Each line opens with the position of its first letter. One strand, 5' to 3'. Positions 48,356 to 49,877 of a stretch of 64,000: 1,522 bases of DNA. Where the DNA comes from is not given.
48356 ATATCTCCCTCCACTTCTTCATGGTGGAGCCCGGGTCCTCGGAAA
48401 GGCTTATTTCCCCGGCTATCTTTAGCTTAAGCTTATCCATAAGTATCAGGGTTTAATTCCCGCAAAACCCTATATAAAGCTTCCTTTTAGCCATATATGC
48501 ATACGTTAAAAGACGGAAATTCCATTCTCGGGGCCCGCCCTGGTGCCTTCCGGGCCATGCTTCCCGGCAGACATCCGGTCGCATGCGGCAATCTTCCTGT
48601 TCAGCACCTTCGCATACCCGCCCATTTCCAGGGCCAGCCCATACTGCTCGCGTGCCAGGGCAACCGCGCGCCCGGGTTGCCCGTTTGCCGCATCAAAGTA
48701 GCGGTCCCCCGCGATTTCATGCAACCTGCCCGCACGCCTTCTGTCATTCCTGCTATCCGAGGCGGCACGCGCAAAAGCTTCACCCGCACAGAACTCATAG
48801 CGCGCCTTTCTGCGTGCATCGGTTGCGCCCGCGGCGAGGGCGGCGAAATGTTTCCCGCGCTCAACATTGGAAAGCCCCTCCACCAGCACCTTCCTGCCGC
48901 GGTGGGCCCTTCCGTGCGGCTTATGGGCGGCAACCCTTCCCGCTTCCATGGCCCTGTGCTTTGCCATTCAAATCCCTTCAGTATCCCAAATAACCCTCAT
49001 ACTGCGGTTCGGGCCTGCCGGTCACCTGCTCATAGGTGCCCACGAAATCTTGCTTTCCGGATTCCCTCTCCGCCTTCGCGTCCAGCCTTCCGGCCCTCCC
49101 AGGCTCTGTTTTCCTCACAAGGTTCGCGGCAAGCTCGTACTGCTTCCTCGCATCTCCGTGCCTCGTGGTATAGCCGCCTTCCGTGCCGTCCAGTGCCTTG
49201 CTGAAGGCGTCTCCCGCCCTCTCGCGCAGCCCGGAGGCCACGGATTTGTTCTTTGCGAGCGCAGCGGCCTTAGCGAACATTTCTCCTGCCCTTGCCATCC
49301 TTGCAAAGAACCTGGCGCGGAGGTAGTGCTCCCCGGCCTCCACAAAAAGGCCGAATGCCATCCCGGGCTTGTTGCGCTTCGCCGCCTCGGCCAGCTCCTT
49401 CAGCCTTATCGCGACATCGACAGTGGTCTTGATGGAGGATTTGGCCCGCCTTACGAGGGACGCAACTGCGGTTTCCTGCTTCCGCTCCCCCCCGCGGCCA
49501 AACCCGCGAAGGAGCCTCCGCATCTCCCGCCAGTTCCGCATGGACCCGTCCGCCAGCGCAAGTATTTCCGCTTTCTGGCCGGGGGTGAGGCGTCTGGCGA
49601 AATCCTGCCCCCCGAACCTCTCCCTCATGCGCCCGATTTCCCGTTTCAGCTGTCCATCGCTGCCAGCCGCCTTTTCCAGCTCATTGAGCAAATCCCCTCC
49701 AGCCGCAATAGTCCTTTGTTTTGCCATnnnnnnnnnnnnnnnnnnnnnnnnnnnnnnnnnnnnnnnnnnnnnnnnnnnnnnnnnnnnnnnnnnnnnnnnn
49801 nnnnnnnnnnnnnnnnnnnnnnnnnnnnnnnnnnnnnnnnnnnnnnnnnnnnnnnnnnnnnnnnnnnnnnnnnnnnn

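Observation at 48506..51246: AbrB-like gene followed by four tightly coupled paralogous genes of unknown function that share a conserved junction cassette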

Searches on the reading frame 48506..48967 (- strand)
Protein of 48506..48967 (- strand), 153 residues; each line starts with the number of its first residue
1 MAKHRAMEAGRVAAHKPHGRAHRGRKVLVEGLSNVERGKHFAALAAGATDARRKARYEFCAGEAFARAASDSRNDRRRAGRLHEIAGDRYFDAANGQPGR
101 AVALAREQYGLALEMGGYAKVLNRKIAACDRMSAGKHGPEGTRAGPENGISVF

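Call 3: search_protein_families(library=pfam, proteins=[window:48506-48967:-], max_evalue=1)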
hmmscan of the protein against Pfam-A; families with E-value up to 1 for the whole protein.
window:48506-48967:- (153 aa): 0 families

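Call 25: search_protein_families(library=phrogs, proteins=[window:48506-48967:-], max_evalue=0.1)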
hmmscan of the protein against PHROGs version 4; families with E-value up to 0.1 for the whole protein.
window:48506-48967:- (153 aa): 0 families

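Call 26: search_protein_families(library=padloc, proteins=[window:48506-48967:-], max_evalue=0.1)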
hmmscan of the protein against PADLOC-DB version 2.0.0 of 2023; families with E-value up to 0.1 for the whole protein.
window:48506-48967:- (153 aa): 0 families

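Call 27: search_protein_families(library=ncbifam, proteins=[window:48506-48967:-], max_evalue=0.1)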
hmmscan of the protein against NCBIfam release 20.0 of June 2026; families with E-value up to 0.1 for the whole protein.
window:48506-48967:- (153 aa): 0 families

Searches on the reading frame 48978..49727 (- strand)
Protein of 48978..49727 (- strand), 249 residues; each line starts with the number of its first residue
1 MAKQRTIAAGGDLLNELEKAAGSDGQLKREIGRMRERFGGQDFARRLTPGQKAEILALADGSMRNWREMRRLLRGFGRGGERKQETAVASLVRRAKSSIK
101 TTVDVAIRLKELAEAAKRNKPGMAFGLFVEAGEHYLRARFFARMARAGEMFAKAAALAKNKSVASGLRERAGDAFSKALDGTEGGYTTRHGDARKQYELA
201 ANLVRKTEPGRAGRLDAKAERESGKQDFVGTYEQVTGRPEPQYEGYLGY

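Call 3: search_protein_families(library=pfam, proteins=[window:48978-49727:-], max_evalue=1)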
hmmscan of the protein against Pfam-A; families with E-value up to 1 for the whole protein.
window:48978-49727:- (249 aa): 1 family
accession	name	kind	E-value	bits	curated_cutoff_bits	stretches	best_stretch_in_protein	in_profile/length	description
PF14938.12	SNAP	-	0.12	12.3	25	0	142-215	29-96/282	Soluble NSF attachment protein, SNAP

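Call 12: find_encoding_contigs(protein=window:48978-49727:-, flank=10000)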
Protein window:48978-49727:- (249 aa): 1 contig read that carries it; 1 place shown.
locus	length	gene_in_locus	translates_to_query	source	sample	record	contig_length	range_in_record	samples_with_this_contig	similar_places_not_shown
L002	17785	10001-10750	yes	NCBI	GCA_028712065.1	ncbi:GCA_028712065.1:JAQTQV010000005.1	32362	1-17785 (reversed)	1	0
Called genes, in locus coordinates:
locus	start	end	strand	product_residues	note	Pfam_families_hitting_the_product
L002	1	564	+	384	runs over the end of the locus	PF01926:MMR_HSR1, PF02421:FeoB_N (faint), PF08438:YGR210-like_G4, PF02824:TGS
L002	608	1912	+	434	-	PF27854:Heavy_Cys_CGP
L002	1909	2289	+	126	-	-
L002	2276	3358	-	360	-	PF01896:DNA_primase_S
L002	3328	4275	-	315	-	PF04104:DNA_primase_lrg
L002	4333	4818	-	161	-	-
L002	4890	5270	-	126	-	-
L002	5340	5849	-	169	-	-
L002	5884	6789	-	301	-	PF01916:DS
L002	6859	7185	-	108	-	-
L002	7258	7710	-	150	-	-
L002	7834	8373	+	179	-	-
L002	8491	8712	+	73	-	-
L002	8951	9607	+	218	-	-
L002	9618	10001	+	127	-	-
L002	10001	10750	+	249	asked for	-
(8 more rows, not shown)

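Call 13: find_homologous_proteins(query=window:48978-49727:-, max_evalue=0.1)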
Query window:48978-49727:- (249 aa): 3 proteins with E <= 0.1 among 4275 candidates.
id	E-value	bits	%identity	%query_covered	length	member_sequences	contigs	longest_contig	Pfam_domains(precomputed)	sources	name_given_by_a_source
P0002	2.6e-152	523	100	100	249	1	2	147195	-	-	-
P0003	1.9e-79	285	84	66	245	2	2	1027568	-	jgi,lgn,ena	jgi:hypothetical protein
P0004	4.5e-39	152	66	54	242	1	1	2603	-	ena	-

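Call 14: find_encoding_contigs(protein=P0003, flank=10000)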
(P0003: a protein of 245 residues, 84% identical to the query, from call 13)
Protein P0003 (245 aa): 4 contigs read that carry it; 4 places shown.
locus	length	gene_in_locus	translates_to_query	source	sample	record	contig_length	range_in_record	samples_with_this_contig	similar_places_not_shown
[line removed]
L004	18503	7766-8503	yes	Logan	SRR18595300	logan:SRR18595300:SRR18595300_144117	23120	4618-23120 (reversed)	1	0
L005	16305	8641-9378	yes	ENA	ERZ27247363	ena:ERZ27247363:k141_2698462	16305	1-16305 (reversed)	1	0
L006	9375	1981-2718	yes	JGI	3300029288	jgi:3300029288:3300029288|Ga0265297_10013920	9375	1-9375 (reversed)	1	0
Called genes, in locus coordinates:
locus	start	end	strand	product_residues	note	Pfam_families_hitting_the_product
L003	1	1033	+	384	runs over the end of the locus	PF01926:MMR_HSR1, PF02421:FeoB_N (weak), PF08438:YGR210-like_G4, PF02824:TGS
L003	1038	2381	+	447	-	PF27854:Heavy_Cys_CGP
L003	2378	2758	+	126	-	-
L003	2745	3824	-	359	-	PF01896:DNA_primase_S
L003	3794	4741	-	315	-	PF04104:DNA_primase_lrg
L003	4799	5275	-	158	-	-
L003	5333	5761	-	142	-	-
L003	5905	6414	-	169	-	-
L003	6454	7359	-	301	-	PF01916:DS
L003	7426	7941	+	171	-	-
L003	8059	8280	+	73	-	PF04014:MazE_antitoxin (weak)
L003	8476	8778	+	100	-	-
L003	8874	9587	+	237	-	-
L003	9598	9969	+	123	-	-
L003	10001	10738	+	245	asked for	-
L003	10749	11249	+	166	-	-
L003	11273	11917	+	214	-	-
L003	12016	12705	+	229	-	PF01381:HTH_3, PF12844:HTH_19 (weak)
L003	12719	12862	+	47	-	-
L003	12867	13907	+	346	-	PF00108:Thiolase_N (weak), PF08541:ACP_syn_III_C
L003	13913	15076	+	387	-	PF00108:Thiolase_N, PF02803:Thiolase_C, PF22691:Thiolase_C_1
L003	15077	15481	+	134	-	PF12172:zf-ChsH2, PF01796:OB_ChsH2_C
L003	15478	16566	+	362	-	PF21238:Pus10_C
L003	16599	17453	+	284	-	PF01478:Peptidase_A24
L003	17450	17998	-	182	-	PF13560:HTH_31, PF01381:HTH_3, PF12844:HTH_19 (weak), PF00571:CBS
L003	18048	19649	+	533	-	PF01656:CbiA (faint), PF06418:CTP_synth_N, PF00117:GATase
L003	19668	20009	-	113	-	-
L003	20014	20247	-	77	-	-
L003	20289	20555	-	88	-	-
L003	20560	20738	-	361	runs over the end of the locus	PF01926:MMR_HSR1, PF02421:FeoB_N, PF16897:MMR_HSR1_Xtn, PF02824:TGS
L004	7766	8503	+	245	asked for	-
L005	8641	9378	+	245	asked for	-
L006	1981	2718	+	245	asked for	-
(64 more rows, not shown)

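Call 15: find_encoding_contigs(protein=P0004, flank=10000)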
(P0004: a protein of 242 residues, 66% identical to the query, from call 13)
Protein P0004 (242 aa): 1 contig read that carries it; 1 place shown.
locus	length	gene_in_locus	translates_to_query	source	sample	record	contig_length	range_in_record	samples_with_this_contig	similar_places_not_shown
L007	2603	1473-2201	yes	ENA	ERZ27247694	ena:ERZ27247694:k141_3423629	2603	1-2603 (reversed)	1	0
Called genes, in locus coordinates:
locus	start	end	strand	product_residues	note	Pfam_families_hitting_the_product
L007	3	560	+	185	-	?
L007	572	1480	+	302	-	-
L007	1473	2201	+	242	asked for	-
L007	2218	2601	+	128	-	?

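Call 25: search_protein_families(library=phrogs, proteins=[window:48978-49727:-, L003:8476-8778:+, L003:8874-9587:+, L003:10749-11249:+, L003:11273-11917:+, L007:572-1480:+], max_evalue=0.1)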
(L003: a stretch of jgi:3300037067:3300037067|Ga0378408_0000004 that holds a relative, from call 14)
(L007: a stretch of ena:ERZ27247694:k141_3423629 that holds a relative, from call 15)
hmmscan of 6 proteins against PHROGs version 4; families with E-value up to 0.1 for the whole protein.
window:48978-49727:- (249 aa): 1 family
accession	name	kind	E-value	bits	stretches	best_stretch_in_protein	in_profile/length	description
phrog_34607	-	unknown function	0.012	16.3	1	90-173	83-158/190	-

L003:8476-8778:+ (100 aa): 0 families

L003:8874-9587:+ (237 aa): 0 families

L003:10749-11249:+ (166 aa): 0 families

L003:11273-11917:+ (214 aa): 0 families

L007:572-1480:+ (302 aa): 0 families

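Call 26: search_protein_families(library=padloc, proteins=[window:48978-49727:-, L003:8476-8778:+, L003:8874-9587:+, L003:10749-11249:+, L003:11273-11917:+, L007:572-1480:+], max_evalue=0.1)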
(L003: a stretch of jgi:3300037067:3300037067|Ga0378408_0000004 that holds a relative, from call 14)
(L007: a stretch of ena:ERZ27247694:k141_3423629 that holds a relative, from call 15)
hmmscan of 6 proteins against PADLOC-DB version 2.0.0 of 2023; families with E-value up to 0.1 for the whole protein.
window:48978-49727:- (249 aa): 0 families

L003:8476-8778:+ (100 aa): 0 families

L003:8874-9587:+ (237 aa): 0 families

L003:10749-11249:+ (166 aa): 0 families

L003:11273-11917:+ (214 aa): 0 families

L007:572-1480:+ (302 aa): 0 families

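Call 27: search_protein_families(library=ncbifam, proteins=[window:48978-49727:-, L003:8476-8778:+, L003:8874-9587:+, L003:10749-11249:+, L003:11273-11917:+, L007:572-1480:+], max_evalue=0.1)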
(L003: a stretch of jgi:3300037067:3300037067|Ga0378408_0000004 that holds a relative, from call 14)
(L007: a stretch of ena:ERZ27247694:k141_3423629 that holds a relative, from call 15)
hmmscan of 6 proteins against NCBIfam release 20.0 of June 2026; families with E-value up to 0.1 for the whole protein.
window:48978-49727:- (249 aa): 0 families

L003:8476-8778:+ (100 aa): 0 families

L003:8874-9587:+ (237 aa): 1 family
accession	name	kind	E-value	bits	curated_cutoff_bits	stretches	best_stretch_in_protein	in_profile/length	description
TIGR02521.1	type_IV_pilW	equivalog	0.09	12.3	154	0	133-194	114-172/234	type IV pilus biogenesis/stability protein PilW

L003:10749-11249:+ (166 aa): 0 families

L003:11273-11917:+ (214 aa): 2 families
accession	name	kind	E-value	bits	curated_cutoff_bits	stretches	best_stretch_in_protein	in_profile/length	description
NF005833.0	PRK07737.1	equivalog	0.028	13.5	444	1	39-113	308-382/501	flagellar hook-associated protein 2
TIGR00737.1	nifR3_yhdG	equivalog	0.032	13.4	293.3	1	107-158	140-190/319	tRNA dihydrouridine synthase DusB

L007:572-1480:+ (302 aa): 1 family
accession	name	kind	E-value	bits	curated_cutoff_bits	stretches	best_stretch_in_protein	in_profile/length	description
TIGR02552.1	LcrH_SycD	equivalog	0.01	15.5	104.8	0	162-199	83-120/136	SycD/LcrH family type III secretion system chaperone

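Call 34: find_homologous_proteins(query=A1, max_evalue=0.1)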
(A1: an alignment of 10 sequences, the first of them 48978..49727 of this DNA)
Query A1 (10 sequences) (249 aa, profile of the alignment): 6 proteins with E <= 0.1 among 8000 candidates.
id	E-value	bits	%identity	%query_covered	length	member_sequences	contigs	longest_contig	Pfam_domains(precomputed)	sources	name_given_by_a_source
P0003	2.8e-63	232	84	66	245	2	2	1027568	-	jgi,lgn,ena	jgi:hypothetical protein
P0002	1.3e-60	223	100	100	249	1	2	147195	-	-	-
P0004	2.1e-58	216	66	54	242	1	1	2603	-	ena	-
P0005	2.3e-51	193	-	-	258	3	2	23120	-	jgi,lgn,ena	-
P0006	1.2e-37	148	34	16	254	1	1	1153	-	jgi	jgi:tetratricopeptide (TPR) repeat protein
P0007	3.2e-36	143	40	8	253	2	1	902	-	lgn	-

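Call 36: find_encoding_contigs(protein=P0006, flank=10000)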
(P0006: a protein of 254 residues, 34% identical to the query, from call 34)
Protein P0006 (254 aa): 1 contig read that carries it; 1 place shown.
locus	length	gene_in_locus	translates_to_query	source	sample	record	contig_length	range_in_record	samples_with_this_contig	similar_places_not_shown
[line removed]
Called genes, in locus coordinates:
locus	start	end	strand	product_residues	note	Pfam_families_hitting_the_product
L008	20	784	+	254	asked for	-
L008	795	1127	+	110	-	-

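Call 37: find_encoding_contigs(protein=P0007, flank=10000)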
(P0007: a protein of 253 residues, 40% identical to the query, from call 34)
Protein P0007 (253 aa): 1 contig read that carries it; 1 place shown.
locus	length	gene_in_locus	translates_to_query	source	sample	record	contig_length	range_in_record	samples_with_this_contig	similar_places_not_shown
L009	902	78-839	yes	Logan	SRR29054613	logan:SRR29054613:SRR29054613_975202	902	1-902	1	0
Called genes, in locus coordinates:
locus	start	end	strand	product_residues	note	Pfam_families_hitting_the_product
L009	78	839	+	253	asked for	-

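Call 38: search_solved_structures(query=A1, max_evalue=10)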
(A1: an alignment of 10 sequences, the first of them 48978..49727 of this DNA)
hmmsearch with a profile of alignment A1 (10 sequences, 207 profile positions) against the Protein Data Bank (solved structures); distinct sequences matched with E-value up to 10: 41.
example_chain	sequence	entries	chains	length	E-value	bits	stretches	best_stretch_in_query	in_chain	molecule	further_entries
6vfj_B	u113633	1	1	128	0.00044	23.7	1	137-181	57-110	I53_dn5B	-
3kd7_A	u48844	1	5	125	0.0024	21.3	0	154-183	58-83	CTPR390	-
8ur5_A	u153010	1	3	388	0.005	20.2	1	137-180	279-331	Trimer head HA,Hemagglutinin HA1 chain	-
6v8e_A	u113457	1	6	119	0.0072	19.7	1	137-181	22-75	Designed protein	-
8ur7_A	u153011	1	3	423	0.0074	19.7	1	137-180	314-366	Trimer head HA,Hemagglutinin HA1 chain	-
6vfh_A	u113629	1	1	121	0.0093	19.4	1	137-180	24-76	T33_dn10A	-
1na0_A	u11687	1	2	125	0.013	18.9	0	154-180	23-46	designed protein CTPR3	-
1w3b_A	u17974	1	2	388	0.015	18.7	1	153-195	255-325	UDP-N-ACETYLGLUCOSAMINE--PEPTIDE N-ACETYLGLUCOSAMINYLTRANSFERASE 110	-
6vfi_B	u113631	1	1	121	0.025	18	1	137-180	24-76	O43_dn18B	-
6eou_A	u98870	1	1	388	0.029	17.8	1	140-194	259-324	UDP-N-acetylglucosamine--peptide N-acetylglucosaminyltransferase 110 kDa subunit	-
7kna_A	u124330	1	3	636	0.047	17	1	137-180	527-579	Hemagglutinin,I53_dn5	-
2fo7_A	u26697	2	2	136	0.05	17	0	137-180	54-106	SYNTHETIC CONSENSUS TPR PROTEIN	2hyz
8ch0_A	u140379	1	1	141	0.063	16.6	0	137-180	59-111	Consensus tetratricopeptide repeat protein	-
6vl6_A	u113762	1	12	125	0.064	16.6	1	153-180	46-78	T33_dn2A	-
1na3_A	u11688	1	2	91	0.082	16.3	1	153-180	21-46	designed protein CTPR2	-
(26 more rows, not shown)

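Call 43: find_related_loci(query=A2, collection=genome_contigs, flank=10000)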
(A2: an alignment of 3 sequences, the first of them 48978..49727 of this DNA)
Query A2 (249 aa) in genome_contigs; peptide patterns used: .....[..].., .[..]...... (x = any residue, [..] = any of these).
147 stretches matched a pattern; 1 encode a relative of the query (tblastn E <= 1e-3); 1 distinct loci.
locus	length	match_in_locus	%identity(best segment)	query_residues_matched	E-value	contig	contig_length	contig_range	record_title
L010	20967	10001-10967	84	86-249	3e-87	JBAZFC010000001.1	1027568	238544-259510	MAG: Candidatus Micrarchaeia archaeon isolate SO_2017_LW3_140 NODE_4_length_1027568_cov_2.448797_LW162_2017, whole genom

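Call 62: find_related_loci(query=A2, collection=viral_contigs, flank=8000)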
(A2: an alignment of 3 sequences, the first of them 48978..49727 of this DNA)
Query A2 (249 aa) in viral_contigs; peptide patterns used: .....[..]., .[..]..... (x = any residue, [..] = any of these).
300 stretches matched a pattern, but none encodes a relative of the query by tblastn (E <= 1e-3).

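Call 64: predict_structure(alignment_id=A4)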
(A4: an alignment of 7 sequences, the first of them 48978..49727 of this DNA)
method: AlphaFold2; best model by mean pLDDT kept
length: 249 residues; sequences in the alignment: 7
mean_pLDDT: 69.4   pTM: 0.56
mean pLDDT of the five models: 69.4, 67.9, 64.8, 63.7, 63.1
residues with pLDDT >= 90: 27; 70-90: 94; 50-70: 93; < 50: 35
segments of 3 or more residues with pLDDT < 50: 1-10, 77-81, 183-187, 228-230, 242-249
pLDDT, mean of each block of 10 residues (from residue 1): 35 64 64 61 58 62 54 48 64 74 82 86 86 80 82 90 89 82 52 86 89 90 62 52 37
secondary structure, 60 per line:
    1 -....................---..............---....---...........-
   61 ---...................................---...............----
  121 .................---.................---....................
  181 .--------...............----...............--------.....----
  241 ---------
elements in order: H2-21 H25-38 H42-45 H49-59 H64-98 H102-116 H121-137 H141-157 H161-181 H190-204 H209-223 H232-236

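Call 67: fold_search(model_id=the predicted structure, library=pdb)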
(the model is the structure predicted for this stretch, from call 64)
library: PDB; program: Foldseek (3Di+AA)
matches with E <= 10: 751; with E <= 0.001: 0
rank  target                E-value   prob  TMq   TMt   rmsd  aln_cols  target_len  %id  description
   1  6b85_A                4.5e-02  0.77  0.20  0.22  17.5       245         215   17  Crystal structure of transmembrane protein TMHC4_R (released 2018-03-14)
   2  5o01_A                5.9e-02  0.99  0.36  0.36  21.7       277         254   17  Crystal structure of BtubC (BKLC) from P. vanneervenii (released 2017-07-19)
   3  9k7u_A                7.0e-02  1.00  0.36  0.58   5.1       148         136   16  Crystal structure of designed zinc-induced heterodimer Heter-Zn2-HEHE-22 (released 2025-10-29)
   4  4gcn_A                7.0e-02  0.99  0.23  0.41  11.1       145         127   16  N-terminal domain of stress-induced protein-1 (STI-1) from C.elegans (released 2012-08-15)
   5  9pff_O                7.3e-02  1.00  0.27  0.24  11.9       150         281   19  Min22bin20S complex (NSF-alphaSNAP-2:2 syntaxin-1a H3:SNAP-25 SN1), non-hydrolyzing, class 27 (released 2025-08-06)
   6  5o09_1C               8.3e-02  0.99  0.36  0.38  16.8       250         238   17  BtubABC mini microtubule (released 2017-07-19)
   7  7v6p                  9.9e-02  0.97  0.29  0.32  13.6       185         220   14  Crystal structure of human sNASP TPR domain (released 2021-12-29)
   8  8eqh_B                9.9e-02  0.66  0.21  0.22  20.5       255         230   13  The crystal structure of 14-3-3 Beta containing 3-nitrotyrosine at position Y213 (released 2023-01-25)
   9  9cru_G                1.1e-01  0.98  0.37  0.32  13.8       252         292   17  Y20S (Sec18-Sec17-Sec9-Sso1-Snc1) EDTA - Class 1 (released 2025-08-27)
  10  9pff_L                1.1e-01  0.97  0.23  0.21  13.2       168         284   17  Min22bin20S complex (NSF-alphaSNAP-2:2 syntaxin-1a H3:SNAP-25 SN1), non-hydrolyzing, class 27 (released 2025-08-06)
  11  5hrz                  1.2e-01  1.00  0.33  0.57   5.3       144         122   15  Computationally Designed Trimer 1na0C3_3 (released 2017-04-12)
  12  5oj8                  1.3e-01  0.94  0.24  0.28  15.1       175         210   12  Crystal structure of the KLC1-TPR domain ([A1-B5] fragment) (released 2017-10-11)
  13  7v1k                  1.4e-01  0.97  0.30  0.33  13.8       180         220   14  Apo structure of sNASP core (released 2022-04-20)
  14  5h78_A                1.5e-01  0.98  0.32  0.39  11.7       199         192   14  Crystal structure of the PKA-DHR14 fusion protein (released 2017-06-28)
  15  9nlz_H                1.5e-01  0.97  0.36  0.32  12.8       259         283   17  Y20S (Sec18-Sec17-Sec9-Sso1-Snc1) EDTA - Class 8 (released 2025-10-01)
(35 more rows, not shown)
